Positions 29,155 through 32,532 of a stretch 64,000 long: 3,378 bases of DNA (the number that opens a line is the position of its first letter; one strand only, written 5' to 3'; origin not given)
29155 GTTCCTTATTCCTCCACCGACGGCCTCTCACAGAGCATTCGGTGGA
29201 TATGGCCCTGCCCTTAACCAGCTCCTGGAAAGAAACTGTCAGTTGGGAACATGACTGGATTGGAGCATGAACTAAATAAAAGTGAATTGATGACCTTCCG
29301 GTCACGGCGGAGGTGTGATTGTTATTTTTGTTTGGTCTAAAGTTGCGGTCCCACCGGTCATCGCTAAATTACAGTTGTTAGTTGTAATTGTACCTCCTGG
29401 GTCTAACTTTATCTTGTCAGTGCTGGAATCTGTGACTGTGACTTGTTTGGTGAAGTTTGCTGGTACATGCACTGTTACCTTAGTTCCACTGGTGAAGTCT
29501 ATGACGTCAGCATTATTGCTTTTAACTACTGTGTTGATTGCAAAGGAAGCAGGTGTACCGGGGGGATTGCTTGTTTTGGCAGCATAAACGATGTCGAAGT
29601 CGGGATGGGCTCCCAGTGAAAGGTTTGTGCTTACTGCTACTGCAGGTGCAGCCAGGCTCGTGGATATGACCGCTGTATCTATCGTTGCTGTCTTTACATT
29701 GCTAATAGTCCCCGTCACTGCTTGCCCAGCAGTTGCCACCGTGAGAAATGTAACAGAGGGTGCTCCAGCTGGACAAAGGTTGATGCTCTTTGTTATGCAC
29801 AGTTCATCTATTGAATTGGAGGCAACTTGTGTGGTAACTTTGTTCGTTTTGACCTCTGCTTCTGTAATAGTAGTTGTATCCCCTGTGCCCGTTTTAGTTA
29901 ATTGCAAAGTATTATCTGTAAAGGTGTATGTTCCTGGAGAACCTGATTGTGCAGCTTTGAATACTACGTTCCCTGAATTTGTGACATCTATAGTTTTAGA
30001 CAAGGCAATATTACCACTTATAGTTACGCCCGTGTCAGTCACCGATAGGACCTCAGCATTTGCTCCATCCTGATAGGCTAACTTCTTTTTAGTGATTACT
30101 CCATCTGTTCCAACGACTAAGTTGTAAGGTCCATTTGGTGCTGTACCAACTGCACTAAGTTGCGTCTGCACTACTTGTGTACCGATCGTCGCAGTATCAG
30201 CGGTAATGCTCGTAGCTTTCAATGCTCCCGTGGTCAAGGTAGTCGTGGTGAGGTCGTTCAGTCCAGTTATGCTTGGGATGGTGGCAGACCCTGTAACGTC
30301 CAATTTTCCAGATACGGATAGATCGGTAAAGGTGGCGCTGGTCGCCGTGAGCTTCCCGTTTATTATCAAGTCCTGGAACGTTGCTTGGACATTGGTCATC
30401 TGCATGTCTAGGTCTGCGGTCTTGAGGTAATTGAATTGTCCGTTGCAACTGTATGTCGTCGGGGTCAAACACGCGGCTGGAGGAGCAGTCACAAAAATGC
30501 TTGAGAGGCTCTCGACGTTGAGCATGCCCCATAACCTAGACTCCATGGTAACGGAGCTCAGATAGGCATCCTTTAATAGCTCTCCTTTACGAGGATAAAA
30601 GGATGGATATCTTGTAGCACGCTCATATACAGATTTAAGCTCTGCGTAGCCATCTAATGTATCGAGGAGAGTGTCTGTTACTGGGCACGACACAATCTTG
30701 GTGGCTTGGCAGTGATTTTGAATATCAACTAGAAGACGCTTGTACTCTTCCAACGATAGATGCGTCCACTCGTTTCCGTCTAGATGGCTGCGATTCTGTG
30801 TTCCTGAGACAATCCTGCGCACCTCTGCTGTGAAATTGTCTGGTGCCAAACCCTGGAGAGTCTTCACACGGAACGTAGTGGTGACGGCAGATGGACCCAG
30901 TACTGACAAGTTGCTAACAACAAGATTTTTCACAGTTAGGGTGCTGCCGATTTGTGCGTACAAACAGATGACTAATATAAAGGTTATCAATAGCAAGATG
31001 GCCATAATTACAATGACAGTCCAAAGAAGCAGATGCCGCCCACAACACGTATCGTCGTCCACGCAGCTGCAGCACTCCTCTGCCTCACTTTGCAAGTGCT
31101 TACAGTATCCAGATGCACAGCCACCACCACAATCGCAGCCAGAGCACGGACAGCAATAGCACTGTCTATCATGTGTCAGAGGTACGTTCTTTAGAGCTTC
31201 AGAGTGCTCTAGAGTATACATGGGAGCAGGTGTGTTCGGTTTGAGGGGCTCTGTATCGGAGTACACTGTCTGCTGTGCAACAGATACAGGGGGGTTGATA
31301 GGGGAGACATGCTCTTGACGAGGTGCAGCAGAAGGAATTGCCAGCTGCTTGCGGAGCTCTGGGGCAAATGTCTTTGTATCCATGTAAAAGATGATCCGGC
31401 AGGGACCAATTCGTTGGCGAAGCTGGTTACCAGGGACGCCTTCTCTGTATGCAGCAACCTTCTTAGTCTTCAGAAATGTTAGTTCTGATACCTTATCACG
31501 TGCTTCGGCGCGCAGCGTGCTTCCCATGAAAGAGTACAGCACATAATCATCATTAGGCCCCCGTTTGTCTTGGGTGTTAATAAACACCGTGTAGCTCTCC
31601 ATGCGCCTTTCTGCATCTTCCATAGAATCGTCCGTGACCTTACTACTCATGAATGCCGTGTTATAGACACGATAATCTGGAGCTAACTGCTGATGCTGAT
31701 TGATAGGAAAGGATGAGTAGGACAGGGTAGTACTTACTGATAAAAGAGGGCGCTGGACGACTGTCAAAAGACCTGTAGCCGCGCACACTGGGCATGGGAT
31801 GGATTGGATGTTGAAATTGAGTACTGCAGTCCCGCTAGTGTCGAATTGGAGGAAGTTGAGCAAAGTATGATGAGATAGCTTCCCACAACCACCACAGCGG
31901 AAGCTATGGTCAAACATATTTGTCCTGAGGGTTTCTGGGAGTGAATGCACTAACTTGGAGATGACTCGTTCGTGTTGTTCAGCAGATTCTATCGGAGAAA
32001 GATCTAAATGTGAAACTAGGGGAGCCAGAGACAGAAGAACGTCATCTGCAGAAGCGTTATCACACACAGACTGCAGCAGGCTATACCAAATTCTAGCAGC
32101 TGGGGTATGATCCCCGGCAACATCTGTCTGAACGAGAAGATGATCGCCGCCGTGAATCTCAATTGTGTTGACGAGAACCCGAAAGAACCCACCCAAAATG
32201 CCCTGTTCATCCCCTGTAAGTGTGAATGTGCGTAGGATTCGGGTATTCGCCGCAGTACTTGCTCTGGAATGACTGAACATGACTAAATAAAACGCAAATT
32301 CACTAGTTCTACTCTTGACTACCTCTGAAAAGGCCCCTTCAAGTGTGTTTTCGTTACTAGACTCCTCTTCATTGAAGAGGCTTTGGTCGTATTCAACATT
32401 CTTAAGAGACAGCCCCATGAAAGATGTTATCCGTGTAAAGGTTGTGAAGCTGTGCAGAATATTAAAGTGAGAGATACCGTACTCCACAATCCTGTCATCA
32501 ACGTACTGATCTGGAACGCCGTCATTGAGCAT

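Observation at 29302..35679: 2125-aa mosaic membrane protein: lipase-like head, Cys cluster plus TM, and a Thr-rich beta-solenoid-like tail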

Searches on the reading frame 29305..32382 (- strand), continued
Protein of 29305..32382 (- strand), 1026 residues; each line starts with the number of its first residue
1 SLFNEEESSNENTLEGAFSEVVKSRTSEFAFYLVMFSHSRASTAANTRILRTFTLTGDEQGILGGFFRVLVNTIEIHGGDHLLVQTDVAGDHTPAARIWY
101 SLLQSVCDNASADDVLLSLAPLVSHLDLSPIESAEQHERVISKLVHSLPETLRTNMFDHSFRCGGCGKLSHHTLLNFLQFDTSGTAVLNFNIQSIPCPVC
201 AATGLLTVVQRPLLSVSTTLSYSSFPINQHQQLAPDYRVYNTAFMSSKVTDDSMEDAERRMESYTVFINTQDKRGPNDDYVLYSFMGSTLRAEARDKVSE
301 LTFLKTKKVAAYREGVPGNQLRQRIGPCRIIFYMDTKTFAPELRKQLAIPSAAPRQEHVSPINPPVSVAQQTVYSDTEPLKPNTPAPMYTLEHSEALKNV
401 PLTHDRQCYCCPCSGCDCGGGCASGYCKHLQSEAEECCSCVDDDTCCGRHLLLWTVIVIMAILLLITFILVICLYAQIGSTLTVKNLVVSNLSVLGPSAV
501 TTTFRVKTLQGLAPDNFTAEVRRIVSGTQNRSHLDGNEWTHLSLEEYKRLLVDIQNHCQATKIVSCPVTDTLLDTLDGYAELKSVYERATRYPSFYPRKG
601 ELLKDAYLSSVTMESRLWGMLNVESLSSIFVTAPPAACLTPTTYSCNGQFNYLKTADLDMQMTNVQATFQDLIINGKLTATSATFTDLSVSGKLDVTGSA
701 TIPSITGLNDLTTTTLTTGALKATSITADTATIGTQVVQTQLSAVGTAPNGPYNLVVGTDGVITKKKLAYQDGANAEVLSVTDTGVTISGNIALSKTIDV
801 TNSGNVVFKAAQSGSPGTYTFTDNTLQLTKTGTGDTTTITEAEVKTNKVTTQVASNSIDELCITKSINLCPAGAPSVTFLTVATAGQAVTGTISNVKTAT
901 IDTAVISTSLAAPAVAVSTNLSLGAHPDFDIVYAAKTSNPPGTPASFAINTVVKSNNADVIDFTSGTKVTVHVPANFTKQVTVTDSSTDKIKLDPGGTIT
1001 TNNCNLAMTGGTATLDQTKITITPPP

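Call 57: fold_search(model_id=the predicted structure, library=pdb)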
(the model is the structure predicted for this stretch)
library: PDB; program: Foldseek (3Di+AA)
matches with E <= 10: 247; with E <= 0.001: 48
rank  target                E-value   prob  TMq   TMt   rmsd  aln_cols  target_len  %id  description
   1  5cht_B                2.7e-09  1.00  0.19  0.49   8.1       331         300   11  Crystal structure of USP18 (released 2016-06-29)
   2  5cht_A                1.8e-08  1.00  0.19  0.49   8.7       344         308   12  Crystal structure of USP18 (released 2016-06-29)
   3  5chv_B                2.2e-08  1.00  0.18  0.47   8.5       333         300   11  Crystal structure of USP18-ISG15 complex (released 2016-09-28)
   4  5chv_A                4.5e-08  1.00  0.19  0.49   8.3       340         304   12  Crystal structure of USP18-ISG15 complex (released 2016-09-28)
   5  9zfo_U                3.7e-07  1.00  0.18  0.49   8.5       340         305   10  Cryo-EM Structure of Human STAT2-USP18-ISG15 Complex (released 2026-03-18)
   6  5gvi_A                9.9e-07  1.00  0.16  0.39  10.4       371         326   12  Zebrafish USP30 in complex with Lys6-linked diubiquitin (released 2017-09-13)
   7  5xve_A                9.9e-07  1.00  0.15  0.38  10.0       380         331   11  Crystal structure of human USP2 C276S mutant in complex with ubiquitin (released 2018-02-28)
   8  5k16_B                1.3e-06  1.00  0.18  0.46   9.3       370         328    9  Crystal structure of free Ubiquitin-specific protease 12 (released 2016-07-20)
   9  6dgf_A                1.4e-06  1.00  0.16  0.41   9.8       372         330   11  Ubiquitin Variant bound to USP2 (released 2019-02-13)
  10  5xu8_A                1.5e-06  1.00  0.14  0.37  13.4       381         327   10  Crystal structure of human USP2 in complex with ubiquitin and 6-thioguanine (released 2018-02-28)
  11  2ibi_A                1.5e-06  1.00  0.14  0.35  12.7       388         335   12  Covalent Ubiquitin-USP2 Complex (released 2006-10-24)
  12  5cvm_A                1.8e-06  1.00  0.17  0.45   9.4       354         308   10  USP46~ubiquitin BEA covalent complex (released 2015-10-07)
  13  8itp_B                2.5e-06  1.00  0.16  0.38  10.1       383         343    9  Crystal structure of USP47 catalytic domain complex with ubiquitin (released 2024-03-27)
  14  8d1t_A                2.9e-06  1.00  0.15  0.39  10.0       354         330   13  Crystal structure of human USP30 in complex with a covalent inhibitor 552 and a Fab (released 2023-02-01)
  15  8hje                  3.5e-06  1.00  0.17  0.46  10.1       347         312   10  Vismodegib binds to the catalytical domain of human Ubiquitin-Specific Protease 28 (released 2023-05-03)
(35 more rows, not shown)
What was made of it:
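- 31339..32280 (-): Catalytically dead USP-fold (peptidase C19-like) domain, residues 1134-1447, with a zinc ribbon formed by C1262, C1265, C1296 and C1299. In Foldseek the top 50 PDB hits are all USP domains, best E 2.7e-9 (call 57).
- On USP deubiquitinases (peptidase C19): In Foldseek the top 50 hits are all USP domains, best E 2.7e-9, TM-score to target about 0.49 (call 57).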

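Call 68: search_protein_families(library=pfam, proteins=[P0008, P0009, P0011, P0012, P0013, P0014], max_evalue=1)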
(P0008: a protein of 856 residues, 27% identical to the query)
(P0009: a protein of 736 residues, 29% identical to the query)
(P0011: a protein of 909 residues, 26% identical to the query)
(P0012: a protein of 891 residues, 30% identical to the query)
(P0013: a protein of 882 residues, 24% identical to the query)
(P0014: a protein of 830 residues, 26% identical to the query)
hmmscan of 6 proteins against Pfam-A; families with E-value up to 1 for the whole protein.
P0008 (856 aa): 0 families

P0009 (736 aa): 1 family
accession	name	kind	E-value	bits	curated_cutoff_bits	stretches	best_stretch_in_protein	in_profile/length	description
PF23549.1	Zn_ribbon_GRF_2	-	0.34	11.2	27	0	157-172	3-18/45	GRF-like zinc ribbon domain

P0011 (909 aa): 1 family
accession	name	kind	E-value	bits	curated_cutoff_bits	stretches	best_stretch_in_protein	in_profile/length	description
PF07853.16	DUF1648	-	0.16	12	28.7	0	188-202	16-30/49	Domain of unknown function (DUF1648)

P0012 (891 aa): 0 families

P0013 (882 aa): 0 families

P0014 (830 aa): 1 family
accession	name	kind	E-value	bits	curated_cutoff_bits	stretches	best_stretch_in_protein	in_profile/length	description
PF11648.16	RIG-I_C-RD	-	0.065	13.9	25.6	1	131-195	28-92/117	C-terminal domain of RIG-I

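Call 91: find_related_loci(query=window:29305-32280:-, collection=metagenome_contigs, flank=6000)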
Query window:29305-32280:- (992 aa) in metagenome_contigs; peptide patterns used: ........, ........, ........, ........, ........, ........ (x = any residue, [..] = any of these).
55 stretches matched a pattern, but none encodes a relative of the query by tblastn (E <= 1e-3).

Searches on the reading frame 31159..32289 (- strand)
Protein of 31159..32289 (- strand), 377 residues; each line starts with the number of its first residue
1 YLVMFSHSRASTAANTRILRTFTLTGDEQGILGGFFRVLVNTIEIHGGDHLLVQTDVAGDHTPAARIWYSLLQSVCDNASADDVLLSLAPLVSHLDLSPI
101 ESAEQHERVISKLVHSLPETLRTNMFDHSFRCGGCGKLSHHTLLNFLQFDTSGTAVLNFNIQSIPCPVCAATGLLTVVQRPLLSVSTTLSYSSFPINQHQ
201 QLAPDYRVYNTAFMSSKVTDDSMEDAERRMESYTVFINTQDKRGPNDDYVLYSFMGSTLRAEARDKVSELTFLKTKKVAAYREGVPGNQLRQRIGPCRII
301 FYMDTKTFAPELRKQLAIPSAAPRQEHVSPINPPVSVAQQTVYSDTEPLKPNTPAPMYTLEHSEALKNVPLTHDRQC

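Call 19: search_protein_families(library=pfam, proteins=[window:31159-32289:-], max_evalue=10)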
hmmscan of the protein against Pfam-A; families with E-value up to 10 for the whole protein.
window:31159-32289:- (377 aa): 0 families

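Call 43: search_solved_structures(query=A4, max_evalue=10, show_alignments=2)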
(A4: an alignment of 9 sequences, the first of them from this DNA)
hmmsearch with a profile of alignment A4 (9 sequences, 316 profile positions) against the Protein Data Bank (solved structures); distinct sequences matched with E-value up to 10: 6.
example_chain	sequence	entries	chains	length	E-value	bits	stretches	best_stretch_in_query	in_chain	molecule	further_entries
7zju_A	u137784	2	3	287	0.13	14.5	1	121-175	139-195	SUMO-specific isopeptidase USPL1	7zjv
7p99_A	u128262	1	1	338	0.17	14.1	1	121-175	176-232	SUMO-specific isopeptidase USPL1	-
7l7z_AAA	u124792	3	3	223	0.46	12.7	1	214-256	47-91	Putative acetyl transferase protein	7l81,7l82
7l7y_AAA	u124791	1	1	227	0.47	12.7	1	214-256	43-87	Putative acetyl transferase protein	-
5tgw_A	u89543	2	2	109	0.84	11.9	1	47-99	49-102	PS1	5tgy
7f4v_aC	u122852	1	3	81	4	9.6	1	121-170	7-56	Photosystem I iron-sulfur center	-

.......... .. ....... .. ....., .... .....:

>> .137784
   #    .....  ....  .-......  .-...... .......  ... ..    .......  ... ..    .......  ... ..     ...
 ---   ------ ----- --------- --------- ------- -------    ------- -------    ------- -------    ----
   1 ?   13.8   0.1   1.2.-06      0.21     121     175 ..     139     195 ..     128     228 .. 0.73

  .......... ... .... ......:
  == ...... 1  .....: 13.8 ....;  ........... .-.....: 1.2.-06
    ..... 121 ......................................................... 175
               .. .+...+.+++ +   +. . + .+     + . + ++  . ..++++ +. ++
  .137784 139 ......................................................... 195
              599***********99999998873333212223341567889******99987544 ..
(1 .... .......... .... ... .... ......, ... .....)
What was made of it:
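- On USP deubiquitinases (peptidase C19): The region aligns weakly with the USPL1 zinc ribbon (E 0.13; call 43).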

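Call 44: search_protein_families(library=pfam, alignment_id=A4, max_evalue=1)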
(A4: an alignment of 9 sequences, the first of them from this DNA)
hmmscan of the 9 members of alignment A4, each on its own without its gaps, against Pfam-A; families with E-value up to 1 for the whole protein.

A. member 1, seq(314 aa): 0 families

B. families by the number of members that match (of 9 scanned): 6 families
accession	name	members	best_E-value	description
PF11648.16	RIG-I_C-RD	1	0.017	C-terminal domain of RIG-I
PF23549.1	Zn_ribbon_GRF_2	1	0.073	GRF-like zinc ribbon domain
PF05907.18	CXXC_Zn-b_euk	1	0.2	CXXC motif containing zinc binding protein, eukaryotic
PF07853.16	DUF1648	1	0.22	Domain of unknown function (DUF1648)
PF09723.15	Zn_ribbon_8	1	0.48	Zinc ribbon domain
PF13717.11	Zn_ribbon_4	1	0.54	zinc-ribbon domain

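Call 46: find_homologous_proteins(query=A4, max_evalue=0.01)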
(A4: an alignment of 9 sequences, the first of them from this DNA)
Query A4 (9 sequences) (314 aa, profile of the alignment): 1 proteins with E <= 0.01 among 8000 candidates.
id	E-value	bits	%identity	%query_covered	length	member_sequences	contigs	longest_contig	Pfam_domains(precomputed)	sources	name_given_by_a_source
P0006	1.8e-57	213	99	51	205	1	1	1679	-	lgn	-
